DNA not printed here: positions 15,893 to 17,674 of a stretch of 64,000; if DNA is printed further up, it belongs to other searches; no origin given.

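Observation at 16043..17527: Monocistronic 494-aa RelA/SpoT-synthetase-fold protein with a long unassigned C-terminal domain (fused toxSAS/CapRel-like architecture?)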

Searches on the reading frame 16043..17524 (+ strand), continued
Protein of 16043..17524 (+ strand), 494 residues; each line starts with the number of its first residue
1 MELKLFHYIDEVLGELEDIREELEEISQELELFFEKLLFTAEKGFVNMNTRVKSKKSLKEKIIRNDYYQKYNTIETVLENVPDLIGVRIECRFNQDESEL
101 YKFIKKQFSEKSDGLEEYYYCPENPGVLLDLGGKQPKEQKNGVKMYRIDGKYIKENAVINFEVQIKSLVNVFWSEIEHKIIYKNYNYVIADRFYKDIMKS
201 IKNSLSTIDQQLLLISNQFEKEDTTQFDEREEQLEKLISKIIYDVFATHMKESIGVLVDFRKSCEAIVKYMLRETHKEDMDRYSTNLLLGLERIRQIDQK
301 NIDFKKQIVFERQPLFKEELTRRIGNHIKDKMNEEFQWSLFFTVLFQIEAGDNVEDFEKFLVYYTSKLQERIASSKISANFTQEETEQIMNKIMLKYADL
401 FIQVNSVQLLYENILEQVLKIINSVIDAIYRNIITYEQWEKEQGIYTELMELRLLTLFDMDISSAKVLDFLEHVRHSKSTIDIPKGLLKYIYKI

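Call 75: find_homologous_proteins(query=L081:4857-6002:+, max_evalue=0.00001)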
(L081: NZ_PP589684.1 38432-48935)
Query L081:4857-6002:+ (382 aa): 120 proteins with E <= 0.00001 among 2558 candidates.
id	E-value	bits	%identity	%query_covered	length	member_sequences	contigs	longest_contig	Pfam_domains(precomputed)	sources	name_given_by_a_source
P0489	4.4e-241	817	99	100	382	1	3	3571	PF04607.24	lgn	-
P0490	5.3e-240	814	99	100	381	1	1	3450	PF04607.24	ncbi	-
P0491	7.0e-240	813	99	100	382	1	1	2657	PF04607.24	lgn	-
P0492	1.0e-239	813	99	100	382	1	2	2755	PF04607.24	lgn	-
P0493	3.7e-239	811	99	100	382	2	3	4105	PF04607.24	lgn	-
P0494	4.6e-239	811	99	100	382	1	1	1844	PF04607.24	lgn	-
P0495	5.4e-239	811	99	100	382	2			PF04607.24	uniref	uniref:hypothetical protein n=1 Tax=Lactococcus sp. TaxID=44273 RepID=UPI003242F881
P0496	1.6e-238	809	98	100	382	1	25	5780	PF04607.24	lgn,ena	-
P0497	8.6e-238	807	98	100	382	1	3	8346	PF04607.24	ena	-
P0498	5.1e-236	801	98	100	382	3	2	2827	PF04607.24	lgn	-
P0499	8.0e-236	800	97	100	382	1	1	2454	PF04607.24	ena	-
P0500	2.7e-234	795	97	100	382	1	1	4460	PF04607.24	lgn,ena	-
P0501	6.0e-233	791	96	100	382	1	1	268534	PF04607.24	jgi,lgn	jgi:ppGpp synthetase/RelA/SpoT-type nucleotidyltranferase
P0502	2.5e-232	789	97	100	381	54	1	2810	PF04607.24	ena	-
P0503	1.2e-226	770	98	96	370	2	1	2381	PF04607.24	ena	-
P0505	6.1e-92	327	48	98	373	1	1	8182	PF04607.24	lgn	-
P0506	1.6e-91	325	45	98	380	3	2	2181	PF04607.24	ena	-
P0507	6.3e-91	324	45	97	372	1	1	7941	PF04607.24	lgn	-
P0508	9.8e-89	316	45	99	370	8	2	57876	PF04607.24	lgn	-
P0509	3.1e-84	302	47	99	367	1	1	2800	PF04607.24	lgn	-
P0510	1.6e-82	296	45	88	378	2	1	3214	PF04607.24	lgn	-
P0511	8.2e-82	294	44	98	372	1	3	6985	PF04607.24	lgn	-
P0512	4.1e-81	291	43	97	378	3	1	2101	PF04607.24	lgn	-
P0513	3.1e-78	282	47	85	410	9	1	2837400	PF04607.24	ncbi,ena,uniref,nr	ncbi:hypothetical protein [uncultured Trichococcus sp.]|uniref:hypothetical protein n=1 Tax=uncultur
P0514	4.0e-69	252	40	91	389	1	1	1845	PF04607.24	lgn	-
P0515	2.4e-66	243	40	92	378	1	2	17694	PF04607.24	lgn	-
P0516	9.9e-66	241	39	92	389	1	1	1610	PF04607.24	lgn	-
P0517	2.5e-65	239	37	91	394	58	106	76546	PF04607.24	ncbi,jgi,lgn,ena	jgi:ppGpp synthetase/RelA/SpoT-type nucleotidyltranferase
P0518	4.0e-65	239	38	93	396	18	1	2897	PF04607.24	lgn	-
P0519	5.9e-65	238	41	84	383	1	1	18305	PF04607.24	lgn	-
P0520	2.0e-64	236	37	95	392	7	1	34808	PF04607.24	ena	-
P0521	2.6e-63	233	39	91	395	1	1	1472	PF04607.24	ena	-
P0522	3.5e-63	232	37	92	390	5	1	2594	PF04607.24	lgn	-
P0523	7.9e-63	231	35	93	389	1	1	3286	PF04607.24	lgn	-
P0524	1.5e-62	230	39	93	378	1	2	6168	PF04607.24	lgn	-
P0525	1.7e-62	230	38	94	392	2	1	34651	PF04607.24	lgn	-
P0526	2.0e-62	230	38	91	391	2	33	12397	PF04607.24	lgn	-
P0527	7.0e-62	228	40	88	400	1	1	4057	PF04607.24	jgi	-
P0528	1.2e-61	227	37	94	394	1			PF04607.24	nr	nr:hypothetical protein [Clostridia bacterium]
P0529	4.0e-61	226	38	92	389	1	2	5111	PF04607.24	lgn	-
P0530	1.1e-60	224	38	88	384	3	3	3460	PF04607.24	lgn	-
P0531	1.2e-60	224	37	88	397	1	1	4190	PF04607.24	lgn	-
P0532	1.5e-60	224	35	94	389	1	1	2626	PF04607.24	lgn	-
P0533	2.6e-60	223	38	88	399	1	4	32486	PF04607.24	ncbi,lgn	-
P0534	5.7e-60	222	41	84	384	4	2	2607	PF04607.24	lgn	-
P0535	6.3e-60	222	38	92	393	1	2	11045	PF04607.24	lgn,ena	-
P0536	1.3e-59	221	37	95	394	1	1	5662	PF04607.24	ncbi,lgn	-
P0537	1.9e-59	220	40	85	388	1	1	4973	PF04607.24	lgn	-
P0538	2.9e-59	219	38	91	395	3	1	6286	PF04607.24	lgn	-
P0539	3.0e-59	219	38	85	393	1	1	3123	PF04607.24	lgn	-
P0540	1.1e-58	217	39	93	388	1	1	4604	PF04607.24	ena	-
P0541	1.2e-58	217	39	86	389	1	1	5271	PF04607.24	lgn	-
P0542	1.5e-58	217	38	82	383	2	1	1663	PF04607.24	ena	-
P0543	2.7e-58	216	38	87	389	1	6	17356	PF04607.24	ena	-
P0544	6.1e-58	215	40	84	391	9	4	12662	PF04607.24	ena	-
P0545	7.6e-58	215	40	84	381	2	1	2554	PF04607.24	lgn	-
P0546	1.6e-57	214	36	93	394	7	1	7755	PF04607.24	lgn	-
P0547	5.0e-57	212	36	93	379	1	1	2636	PF04607.24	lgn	-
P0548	1.7e-56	210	37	89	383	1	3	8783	PF04607.24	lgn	-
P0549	3.9e-56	209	38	86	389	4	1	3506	PF04607.24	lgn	-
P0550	6.8e-56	208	35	96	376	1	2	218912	PF04607.24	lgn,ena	-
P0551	1.7e-55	207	38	84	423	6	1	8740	PF04607.24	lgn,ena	-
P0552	4.5e-55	206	40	79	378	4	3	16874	PF04607.24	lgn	-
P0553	5.4e-55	205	33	92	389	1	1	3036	PF04607.24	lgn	-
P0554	9.7e-55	204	38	84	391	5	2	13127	PF04607.24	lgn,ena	-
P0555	4.6e-52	196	37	85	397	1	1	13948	PF04607.24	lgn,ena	-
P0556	6.5e-52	195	41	78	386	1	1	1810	PF04607.24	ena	-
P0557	1.6e-51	194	37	84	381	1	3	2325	PF04607.24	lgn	-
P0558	1.3e-49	188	36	76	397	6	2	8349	PF04607.24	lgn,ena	-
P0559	1.6e-48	184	37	93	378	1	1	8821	PF04607.24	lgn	-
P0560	8.5e-48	182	35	96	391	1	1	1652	PF04607.24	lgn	-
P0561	5.5e-47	179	36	94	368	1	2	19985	PF04607.24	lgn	-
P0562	8.5e-47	178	36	88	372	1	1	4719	PF04607.24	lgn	-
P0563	9.0e-47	178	35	98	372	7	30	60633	PF04607.24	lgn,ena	-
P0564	1.3e-46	178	36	85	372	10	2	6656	PF04607.24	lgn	-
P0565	3.5e-46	176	37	87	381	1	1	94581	PF04607.24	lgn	-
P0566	9.4e-46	175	34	94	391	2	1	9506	PF04607.24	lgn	-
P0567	2.2e-45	174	35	88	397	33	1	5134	PF04607.24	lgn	-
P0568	2.4e-45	174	36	82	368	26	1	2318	PF04607.24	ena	-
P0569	3.7e-45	173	34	89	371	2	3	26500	PF04607.24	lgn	-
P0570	1.6e-43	168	34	83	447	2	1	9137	PF04607.24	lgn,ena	-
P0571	5.2e-43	166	35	87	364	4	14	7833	PF04607.24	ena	-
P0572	9.6e-43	165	36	82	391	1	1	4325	PF04607.24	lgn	-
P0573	1.4e-42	165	43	54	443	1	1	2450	PF04607.24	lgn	-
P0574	1.6e-42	164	36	82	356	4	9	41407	PF04607.24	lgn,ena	-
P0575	2.1e-42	164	34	85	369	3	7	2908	PF04607.24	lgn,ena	-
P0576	2.2e-42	164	36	86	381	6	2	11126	PF04607.24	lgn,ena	-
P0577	2.6e-42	164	35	87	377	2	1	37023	PF04607.24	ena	-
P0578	5.4e-42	163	35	81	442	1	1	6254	PF04607.24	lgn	-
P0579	6.7e-42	162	38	72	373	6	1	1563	PF04607.24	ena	-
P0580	8.9e-42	162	37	73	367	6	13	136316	PF04607.24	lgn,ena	-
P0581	1.1e-41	162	32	96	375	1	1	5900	PF04607.24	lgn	-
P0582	2.8e-41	160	33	95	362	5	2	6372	PF04607.24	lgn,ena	-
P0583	4.2e-41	160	41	60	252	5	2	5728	PF04607.24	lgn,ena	-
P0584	2.0e-40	157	35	87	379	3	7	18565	PF04607.24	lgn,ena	-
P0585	5.0e-39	153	34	95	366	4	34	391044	PF04607.24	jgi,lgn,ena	jgi:relA/spoT family protein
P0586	6.4e-39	152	34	84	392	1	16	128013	PF04607.24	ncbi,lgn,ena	-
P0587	1.4e-38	151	35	83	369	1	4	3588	PF04607.24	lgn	-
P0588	4.6e-38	150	36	64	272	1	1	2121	PF04607.24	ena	-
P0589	6.0e-38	149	49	42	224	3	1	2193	PF04607.24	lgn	-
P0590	8.3e-38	149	34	92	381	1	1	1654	PF04607.24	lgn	-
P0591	9.1e-38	149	39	59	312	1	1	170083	PF04607.24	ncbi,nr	ncbi:hypothetical protein EII25_05070 [Erysipelotrichaceae bacterium OH741_COT-311]|nr:hypothetical 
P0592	3.3e-37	147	34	88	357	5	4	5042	PF04607.24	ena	-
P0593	4.4e-37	146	34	92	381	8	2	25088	PF04607.24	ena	-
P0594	5.5e-37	146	32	87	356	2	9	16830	PF04607.24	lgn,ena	-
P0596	9.9e-37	145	32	86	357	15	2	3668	PF04607.24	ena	-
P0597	9.8e-36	142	36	90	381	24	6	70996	PF04607.24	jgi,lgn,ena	jgi:Uncharacterized protein conserved in bacteria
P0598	1.2e-35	142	34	92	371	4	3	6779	PF04607.24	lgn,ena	-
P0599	2.4e-35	141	32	86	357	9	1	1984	PF04607.24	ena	-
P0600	5.4e-33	133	34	92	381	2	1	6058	PF04607.24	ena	-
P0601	1.9e-32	131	39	54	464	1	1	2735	PF04607.24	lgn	-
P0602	5.2e-32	130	39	59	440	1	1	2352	PF04607.24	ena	-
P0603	2.0e-31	128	34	83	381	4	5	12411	PF04607.24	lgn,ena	-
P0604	1.5e-30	125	36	66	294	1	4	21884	PF04607.24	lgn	-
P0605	2.1e-12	65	35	34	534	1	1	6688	PF04607.24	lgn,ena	-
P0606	5.8e-12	64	33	41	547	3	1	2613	PF04607.24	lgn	-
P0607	1.3e-11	63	34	40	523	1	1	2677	PF04607.24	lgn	-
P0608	2.0e-10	59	29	47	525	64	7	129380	PF04607.24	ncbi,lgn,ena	-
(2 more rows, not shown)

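Call 76: find_encoding_contigs(protein=P0517, flank=5000, max_places=4)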
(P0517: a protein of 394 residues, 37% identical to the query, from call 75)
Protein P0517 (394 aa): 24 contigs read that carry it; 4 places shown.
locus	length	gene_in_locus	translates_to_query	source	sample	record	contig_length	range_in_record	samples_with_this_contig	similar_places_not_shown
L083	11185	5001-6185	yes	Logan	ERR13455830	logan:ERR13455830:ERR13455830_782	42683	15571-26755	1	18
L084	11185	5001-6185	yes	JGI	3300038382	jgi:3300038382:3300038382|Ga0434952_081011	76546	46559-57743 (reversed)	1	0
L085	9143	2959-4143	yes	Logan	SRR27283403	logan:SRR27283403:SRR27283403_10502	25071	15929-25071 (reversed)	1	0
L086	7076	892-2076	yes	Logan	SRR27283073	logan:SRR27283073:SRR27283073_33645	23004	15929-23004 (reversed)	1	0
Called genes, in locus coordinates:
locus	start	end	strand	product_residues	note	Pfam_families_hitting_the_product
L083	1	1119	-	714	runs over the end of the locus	PF13757:VIT_2, PF08487:VIT, PF05762:VWA_CoxE (weak), PF00092:VWA, PF13519:VWA_2, PF13768:VWA_3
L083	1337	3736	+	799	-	PF01547:SBP_bac_1 (faint), PF13416:SBP_bac_8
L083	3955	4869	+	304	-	PF02645:DegV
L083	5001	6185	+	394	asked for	PF04607:RelA_SpoT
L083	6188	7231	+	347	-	PF14072:DndB, PF03235:GmrSD_N (weak)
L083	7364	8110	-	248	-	PF00106:adh_short, PF08659:KR, PF23441:SDR, PF13561:adh_short_C2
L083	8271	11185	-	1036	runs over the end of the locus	PF01074:Glyco_hydro_38N, PF09261:Alpha-mann_mid, PF07748:Glyco_hydro_38C, PF17677:Glyco_hydro38C2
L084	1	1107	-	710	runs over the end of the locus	PF13757:VIT_2, PF08487:VIT, PF05762:VWA_CoxE (weak), PF00092:VWA, PF13519:VWA_2, PF13768:VWA_3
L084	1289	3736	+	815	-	PF01547:SBP_bac_1 (faint), PF13416:SBP_bac_8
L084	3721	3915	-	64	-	-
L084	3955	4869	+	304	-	PF02645:DegV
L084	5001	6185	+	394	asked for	PF04607:RelA_SpoT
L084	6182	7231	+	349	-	PF14072:DndB, PF03235:GmrSD_N (weak)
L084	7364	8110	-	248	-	PF00106:adh_short, PF08659:KR, PF23441:SDR, PF13561:adh_short_C2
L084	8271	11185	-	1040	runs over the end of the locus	PF01074:Glyco_hydro_38N, PF09261:Alpha-mann_mid, PF07748:Glyco_hydro_38C, PF17677:Glyco_hydro38C2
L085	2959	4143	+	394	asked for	PF04607:RelA_SpoT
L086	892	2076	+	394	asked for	PF04607:RelA_SpoT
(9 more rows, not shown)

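Call 77: find_encoding_contigs(protein=P0563, flank=5000, max_places=3)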
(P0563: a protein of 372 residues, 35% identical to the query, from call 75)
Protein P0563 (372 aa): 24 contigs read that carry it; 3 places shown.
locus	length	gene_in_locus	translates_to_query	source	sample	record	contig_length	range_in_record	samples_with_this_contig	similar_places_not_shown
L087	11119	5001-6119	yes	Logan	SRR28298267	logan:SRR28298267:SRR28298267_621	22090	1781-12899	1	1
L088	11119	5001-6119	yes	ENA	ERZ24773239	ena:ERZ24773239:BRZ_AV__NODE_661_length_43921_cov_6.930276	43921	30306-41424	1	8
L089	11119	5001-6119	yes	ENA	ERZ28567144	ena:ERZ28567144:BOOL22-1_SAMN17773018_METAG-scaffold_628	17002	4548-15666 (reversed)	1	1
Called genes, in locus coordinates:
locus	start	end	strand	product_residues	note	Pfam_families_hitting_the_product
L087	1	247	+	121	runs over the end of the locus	PF14198:TnpV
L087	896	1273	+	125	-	-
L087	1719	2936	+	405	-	PF00145:DNA_methylase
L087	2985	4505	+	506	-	PF02976:MutH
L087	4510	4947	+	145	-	PF03852:Vsr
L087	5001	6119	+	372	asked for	PF04607:RelA_SpoT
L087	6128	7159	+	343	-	PF14072:DndB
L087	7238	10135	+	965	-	PF13289:SIR2_2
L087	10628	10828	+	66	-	-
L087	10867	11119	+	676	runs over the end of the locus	-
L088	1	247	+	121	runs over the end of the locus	PF14198:TnpV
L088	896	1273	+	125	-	-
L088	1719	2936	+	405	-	PF00145:DNA_methylase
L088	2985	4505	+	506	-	PF02976:MutH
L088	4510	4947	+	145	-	PF03852:Vsr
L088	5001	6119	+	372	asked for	PF04607:RelA_SpoT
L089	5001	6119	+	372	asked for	PF04607:RelA_SpoT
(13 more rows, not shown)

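Call 86: find_encoding_contigs(protein=P0199, flank=3000, max_places=3)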
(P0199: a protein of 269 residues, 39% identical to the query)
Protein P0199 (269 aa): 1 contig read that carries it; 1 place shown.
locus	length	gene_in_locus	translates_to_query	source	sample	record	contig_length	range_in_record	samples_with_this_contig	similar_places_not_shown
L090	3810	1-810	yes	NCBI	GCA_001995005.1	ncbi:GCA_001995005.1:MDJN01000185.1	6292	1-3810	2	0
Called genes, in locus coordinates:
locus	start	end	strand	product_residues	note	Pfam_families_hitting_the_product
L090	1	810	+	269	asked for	?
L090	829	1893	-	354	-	PF00953:Glycos_transf_4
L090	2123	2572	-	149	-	PF00383:dCMP_cyt_deam_1, PF14437:MafB19-deam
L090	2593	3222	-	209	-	PF14681:UPRTase, PF00156:Pribosyltran (weak)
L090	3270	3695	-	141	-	PF02502:LacAB_rpiB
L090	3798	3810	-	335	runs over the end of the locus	PF01300:Sua5_yciO_yrdC, PF03481:Sua5_C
